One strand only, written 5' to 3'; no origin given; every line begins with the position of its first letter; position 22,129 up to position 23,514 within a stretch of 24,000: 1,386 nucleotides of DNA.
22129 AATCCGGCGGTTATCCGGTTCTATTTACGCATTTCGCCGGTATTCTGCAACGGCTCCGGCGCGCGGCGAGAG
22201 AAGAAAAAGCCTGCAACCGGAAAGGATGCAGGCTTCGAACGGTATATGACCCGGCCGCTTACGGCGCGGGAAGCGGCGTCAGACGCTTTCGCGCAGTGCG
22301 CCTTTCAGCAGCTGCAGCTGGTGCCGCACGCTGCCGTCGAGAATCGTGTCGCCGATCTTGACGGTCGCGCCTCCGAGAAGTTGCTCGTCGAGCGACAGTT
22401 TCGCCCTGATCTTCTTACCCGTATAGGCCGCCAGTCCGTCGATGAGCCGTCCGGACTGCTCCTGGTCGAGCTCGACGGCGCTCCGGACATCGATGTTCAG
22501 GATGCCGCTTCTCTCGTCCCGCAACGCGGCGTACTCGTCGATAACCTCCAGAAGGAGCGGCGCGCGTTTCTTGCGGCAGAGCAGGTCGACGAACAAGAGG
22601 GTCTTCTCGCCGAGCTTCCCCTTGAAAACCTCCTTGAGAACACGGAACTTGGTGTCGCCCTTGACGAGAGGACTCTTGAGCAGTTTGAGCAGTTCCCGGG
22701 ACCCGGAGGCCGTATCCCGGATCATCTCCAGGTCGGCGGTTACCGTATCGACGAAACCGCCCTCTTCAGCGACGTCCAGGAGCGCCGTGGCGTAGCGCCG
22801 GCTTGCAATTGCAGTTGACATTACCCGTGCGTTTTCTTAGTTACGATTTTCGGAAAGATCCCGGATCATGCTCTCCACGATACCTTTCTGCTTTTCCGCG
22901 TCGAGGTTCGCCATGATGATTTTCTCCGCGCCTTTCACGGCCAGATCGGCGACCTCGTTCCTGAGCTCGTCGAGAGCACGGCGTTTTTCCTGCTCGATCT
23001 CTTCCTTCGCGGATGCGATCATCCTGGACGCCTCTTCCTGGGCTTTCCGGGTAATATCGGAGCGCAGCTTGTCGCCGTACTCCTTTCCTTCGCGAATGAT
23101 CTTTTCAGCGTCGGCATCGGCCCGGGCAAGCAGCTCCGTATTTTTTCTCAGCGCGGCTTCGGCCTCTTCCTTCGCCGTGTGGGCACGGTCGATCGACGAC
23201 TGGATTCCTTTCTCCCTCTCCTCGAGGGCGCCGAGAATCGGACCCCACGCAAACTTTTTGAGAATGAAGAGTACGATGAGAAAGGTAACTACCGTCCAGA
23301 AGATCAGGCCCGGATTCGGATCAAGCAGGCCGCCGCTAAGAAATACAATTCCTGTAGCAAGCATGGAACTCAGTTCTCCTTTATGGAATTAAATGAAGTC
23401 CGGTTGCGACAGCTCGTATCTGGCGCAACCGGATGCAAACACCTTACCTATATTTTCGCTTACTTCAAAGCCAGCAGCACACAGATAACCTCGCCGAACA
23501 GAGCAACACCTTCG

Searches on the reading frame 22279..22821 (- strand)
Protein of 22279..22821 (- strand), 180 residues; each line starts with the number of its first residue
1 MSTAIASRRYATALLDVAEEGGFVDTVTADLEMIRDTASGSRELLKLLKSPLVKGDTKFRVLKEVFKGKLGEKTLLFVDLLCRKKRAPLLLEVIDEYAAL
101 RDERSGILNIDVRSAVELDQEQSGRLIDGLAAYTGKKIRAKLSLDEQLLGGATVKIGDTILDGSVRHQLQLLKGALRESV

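Call 20: search_protein_families(library=pfam, proteins=[window:22279-22821:-], max_evalue=0.01)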
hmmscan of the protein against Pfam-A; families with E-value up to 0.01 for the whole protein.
window:22279-22821:- (180 aa): 1 family
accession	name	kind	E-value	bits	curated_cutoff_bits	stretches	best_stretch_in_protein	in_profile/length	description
PF00213.23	OSCP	-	2e-45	155.4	22.3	1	7-176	2-172/172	ATP synthase delta (OSCP) subunit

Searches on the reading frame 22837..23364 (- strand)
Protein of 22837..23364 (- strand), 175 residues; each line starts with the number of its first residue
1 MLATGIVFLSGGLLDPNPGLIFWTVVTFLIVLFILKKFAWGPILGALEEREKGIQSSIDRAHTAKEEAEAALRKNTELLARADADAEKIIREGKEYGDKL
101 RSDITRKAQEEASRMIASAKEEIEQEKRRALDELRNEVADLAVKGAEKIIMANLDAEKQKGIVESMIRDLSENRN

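Call 20: search_protein_families(library=pfam, proteins=[window:22837-23364:-], max_evalue=0.01)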
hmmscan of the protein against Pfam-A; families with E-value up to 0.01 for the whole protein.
window:22837-23364:- (175 aa): 1 family
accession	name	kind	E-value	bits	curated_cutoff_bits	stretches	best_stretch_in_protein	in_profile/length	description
PF00430.23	ATP-synt_B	-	2e-35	122.2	28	1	21-150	2-131/132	ATP synthase B/B' CF(0)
